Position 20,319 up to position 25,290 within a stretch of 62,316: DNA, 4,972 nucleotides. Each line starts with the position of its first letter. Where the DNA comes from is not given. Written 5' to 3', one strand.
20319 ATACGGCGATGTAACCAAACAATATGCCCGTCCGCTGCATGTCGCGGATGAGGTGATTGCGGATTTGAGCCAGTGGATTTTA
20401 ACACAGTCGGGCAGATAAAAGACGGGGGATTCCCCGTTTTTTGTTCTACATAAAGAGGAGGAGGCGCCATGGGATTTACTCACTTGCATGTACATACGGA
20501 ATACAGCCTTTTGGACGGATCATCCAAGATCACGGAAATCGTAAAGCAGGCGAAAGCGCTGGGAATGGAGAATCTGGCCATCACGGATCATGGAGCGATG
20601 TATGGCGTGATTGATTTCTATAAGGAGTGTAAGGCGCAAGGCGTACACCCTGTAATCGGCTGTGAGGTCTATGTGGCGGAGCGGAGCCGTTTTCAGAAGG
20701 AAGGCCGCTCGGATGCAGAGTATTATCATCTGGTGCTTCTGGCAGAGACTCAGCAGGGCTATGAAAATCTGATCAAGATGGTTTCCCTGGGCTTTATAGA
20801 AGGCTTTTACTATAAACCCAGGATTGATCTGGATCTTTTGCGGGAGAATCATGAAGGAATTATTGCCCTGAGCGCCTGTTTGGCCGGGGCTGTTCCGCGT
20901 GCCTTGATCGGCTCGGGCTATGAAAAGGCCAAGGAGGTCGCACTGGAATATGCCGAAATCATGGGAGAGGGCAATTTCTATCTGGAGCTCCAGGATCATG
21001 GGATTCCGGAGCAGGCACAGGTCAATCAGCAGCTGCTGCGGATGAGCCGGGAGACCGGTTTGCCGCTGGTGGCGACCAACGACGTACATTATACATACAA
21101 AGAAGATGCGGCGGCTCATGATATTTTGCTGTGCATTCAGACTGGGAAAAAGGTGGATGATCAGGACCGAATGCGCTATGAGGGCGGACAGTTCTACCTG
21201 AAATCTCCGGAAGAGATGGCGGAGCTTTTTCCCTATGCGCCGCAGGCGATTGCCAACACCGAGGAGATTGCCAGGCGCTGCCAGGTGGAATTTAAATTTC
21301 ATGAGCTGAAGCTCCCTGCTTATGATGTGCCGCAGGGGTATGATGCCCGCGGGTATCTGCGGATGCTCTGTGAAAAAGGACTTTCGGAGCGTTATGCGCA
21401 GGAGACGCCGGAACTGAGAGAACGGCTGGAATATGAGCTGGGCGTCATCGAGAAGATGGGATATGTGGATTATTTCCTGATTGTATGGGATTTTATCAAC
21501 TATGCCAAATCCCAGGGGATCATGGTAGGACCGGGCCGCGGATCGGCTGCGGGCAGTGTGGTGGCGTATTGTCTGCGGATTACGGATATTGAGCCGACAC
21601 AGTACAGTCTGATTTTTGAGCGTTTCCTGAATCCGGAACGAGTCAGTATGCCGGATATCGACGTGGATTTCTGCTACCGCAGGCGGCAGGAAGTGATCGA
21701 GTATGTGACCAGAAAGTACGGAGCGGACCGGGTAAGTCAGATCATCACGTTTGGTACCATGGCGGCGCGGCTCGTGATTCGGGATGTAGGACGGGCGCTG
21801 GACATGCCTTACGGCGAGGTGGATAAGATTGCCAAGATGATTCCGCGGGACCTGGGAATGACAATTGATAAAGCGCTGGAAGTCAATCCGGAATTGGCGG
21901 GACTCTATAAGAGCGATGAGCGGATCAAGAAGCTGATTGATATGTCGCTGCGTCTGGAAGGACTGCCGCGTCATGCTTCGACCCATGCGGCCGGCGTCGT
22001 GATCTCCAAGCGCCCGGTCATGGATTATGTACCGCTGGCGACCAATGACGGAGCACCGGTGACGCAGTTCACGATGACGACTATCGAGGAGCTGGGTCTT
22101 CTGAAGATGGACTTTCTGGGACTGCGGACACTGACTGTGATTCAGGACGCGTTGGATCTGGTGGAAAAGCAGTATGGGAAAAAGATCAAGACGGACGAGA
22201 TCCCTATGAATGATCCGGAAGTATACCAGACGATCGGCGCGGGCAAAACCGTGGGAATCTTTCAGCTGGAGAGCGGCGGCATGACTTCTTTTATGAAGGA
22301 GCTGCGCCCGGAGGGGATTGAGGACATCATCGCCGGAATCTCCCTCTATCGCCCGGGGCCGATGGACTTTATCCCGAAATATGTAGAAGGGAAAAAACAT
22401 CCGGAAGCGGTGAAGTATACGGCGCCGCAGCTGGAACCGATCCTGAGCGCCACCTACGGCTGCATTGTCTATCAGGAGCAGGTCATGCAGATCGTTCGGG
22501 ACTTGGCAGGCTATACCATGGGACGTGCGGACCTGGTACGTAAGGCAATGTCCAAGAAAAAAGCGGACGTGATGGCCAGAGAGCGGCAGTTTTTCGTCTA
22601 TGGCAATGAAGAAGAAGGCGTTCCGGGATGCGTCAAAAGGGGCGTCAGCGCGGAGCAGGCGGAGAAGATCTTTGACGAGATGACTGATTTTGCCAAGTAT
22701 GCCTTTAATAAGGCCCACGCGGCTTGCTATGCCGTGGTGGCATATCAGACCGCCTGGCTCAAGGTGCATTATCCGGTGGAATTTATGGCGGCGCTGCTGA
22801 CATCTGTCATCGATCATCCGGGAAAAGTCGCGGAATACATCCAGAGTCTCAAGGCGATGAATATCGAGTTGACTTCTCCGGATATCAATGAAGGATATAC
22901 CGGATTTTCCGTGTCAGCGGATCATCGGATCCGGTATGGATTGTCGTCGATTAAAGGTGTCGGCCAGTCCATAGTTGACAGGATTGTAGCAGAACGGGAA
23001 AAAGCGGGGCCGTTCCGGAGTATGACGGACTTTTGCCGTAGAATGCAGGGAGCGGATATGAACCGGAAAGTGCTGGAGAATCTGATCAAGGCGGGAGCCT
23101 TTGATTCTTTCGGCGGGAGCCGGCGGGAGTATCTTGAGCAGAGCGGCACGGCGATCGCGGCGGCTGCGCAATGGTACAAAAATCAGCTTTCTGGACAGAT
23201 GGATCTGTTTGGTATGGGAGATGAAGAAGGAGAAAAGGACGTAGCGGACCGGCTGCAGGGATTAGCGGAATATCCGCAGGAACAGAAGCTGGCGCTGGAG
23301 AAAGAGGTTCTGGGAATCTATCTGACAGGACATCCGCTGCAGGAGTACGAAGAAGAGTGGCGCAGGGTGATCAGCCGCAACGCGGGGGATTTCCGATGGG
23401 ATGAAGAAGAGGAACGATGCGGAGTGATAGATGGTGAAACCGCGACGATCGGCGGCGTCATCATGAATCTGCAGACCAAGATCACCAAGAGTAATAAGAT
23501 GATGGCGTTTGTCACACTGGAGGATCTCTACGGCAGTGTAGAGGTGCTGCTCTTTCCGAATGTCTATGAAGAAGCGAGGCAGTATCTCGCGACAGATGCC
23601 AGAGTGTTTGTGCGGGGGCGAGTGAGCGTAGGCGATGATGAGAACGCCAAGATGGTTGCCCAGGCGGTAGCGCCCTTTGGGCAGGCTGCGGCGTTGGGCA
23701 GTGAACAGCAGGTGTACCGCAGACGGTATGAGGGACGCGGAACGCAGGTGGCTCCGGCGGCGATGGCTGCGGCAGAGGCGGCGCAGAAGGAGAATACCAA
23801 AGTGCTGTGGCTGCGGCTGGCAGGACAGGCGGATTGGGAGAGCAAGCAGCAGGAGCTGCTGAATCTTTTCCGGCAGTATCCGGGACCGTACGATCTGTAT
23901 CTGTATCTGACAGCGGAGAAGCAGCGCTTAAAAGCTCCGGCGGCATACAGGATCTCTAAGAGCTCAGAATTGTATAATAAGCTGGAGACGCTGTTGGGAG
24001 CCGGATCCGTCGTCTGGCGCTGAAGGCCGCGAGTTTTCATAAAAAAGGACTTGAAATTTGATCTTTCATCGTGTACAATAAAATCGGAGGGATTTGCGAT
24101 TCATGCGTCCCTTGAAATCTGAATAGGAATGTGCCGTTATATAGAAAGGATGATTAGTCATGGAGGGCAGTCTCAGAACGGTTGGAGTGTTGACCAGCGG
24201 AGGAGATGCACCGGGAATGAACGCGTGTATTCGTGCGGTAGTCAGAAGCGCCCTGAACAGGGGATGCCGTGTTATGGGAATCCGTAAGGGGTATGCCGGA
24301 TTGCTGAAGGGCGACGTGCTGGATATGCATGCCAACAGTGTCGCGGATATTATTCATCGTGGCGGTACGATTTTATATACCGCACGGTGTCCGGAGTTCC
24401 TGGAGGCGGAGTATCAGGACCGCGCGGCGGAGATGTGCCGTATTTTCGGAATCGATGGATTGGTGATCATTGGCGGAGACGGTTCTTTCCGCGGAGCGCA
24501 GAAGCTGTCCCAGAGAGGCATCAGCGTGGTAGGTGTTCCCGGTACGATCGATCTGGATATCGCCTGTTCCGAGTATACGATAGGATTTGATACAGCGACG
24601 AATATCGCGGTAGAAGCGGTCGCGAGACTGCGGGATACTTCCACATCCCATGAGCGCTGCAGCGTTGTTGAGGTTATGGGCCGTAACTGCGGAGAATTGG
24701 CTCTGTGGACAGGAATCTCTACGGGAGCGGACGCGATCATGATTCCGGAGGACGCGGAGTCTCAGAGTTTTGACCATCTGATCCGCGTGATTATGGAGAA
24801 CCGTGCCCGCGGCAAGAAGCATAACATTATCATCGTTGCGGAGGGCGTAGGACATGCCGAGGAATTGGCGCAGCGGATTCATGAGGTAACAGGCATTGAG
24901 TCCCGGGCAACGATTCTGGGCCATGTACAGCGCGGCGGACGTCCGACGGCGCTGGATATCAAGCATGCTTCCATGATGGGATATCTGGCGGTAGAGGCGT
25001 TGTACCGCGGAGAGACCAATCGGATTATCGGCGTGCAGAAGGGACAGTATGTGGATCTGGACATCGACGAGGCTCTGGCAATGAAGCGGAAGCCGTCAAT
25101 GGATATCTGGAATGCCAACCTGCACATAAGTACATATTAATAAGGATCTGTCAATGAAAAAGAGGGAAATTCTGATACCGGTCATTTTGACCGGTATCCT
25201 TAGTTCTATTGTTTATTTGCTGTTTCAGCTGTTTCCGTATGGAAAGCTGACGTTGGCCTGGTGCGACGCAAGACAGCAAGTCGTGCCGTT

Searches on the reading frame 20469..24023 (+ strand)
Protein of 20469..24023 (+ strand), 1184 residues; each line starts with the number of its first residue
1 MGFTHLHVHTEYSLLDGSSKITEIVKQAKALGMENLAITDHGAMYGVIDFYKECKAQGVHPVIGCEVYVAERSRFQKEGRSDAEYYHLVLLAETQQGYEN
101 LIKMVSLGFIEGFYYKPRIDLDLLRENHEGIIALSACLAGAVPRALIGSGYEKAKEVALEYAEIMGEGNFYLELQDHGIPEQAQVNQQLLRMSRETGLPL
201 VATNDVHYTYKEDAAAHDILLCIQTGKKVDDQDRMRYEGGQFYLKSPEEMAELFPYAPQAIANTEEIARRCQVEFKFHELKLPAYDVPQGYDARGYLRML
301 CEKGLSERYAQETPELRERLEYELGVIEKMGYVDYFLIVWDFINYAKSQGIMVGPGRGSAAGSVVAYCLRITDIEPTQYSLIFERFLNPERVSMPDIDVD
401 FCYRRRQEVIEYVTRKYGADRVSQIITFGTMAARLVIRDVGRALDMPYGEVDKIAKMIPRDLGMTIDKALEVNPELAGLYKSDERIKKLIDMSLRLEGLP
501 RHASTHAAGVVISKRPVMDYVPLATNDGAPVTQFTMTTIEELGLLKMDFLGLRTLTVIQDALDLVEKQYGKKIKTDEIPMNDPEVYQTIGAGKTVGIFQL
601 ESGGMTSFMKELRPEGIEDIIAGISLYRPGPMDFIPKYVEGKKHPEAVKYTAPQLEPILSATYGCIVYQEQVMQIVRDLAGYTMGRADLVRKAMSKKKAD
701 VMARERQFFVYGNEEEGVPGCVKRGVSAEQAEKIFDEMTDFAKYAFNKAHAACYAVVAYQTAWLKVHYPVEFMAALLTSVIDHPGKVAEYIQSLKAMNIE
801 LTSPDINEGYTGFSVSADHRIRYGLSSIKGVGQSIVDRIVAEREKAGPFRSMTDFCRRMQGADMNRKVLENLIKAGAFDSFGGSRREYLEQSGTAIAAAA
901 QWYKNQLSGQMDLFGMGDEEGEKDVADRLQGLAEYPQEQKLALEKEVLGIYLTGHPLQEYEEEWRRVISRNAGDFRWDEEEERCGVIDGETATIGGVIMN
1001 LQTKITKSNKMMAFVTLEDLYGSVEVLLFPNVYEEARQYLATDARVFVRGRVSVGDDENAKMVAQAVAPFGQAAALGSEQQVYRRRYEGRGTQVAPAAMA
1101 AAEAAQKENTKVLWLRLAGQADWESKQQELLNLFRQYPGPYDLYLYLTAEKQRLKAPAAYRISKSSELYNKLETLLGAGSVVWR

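Call 8: search_protein_families(library=pfam, proteins=[window:20469-24023:+])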
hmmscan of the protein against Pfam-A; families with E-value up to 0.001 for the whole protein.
window:20469-24023:+ (1184 aa): 6 families
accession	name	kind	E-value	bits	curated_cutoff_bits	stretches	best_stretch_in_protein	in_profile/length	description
PF07733.18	DNA_pol3_alpha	-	1.6e-109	366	23.9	1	296-551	2-260/260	Bacterial DNA polymerase III alpha NTPase domain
PF02811.25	PHP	-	1.8e-61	207.7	26.4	1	5-177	1-164/164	PHP domain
PF17657.6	DNA_pol3_finger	-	4.2e-61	205.5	22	1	554-716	1-165/166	Bacterial DNA polymerase III alpha subunit finger domain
PF14579.12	HHH_6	-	2e-30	105.3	25.6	1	799-887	2-89/90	Helix-hairpin-helix motif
PF01336.31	tRNA_anti-codon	-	2.3e-10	40.7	27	1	993-1065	2-70/75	OB-fold nucleic acid binding domain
PF12836.13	HHH_3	-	0.00012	22.6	27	1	825-855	16-46/65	Helix-hairpin-helix motif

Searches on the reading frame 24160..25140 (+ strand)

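Call 8: search_protein_families(library=pfam, proteins=[window:24160-25140:+])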
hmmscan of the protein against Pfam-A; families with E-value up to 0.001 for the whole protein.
window:24160-25140:+ (326 aa): 1 family
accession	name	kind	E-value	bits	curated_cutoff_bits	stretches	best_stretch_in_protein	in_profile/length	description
PF00365.25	PFK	-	3.4e-103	345.3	30.9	1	8-281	2-277/277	Phosphofructokinase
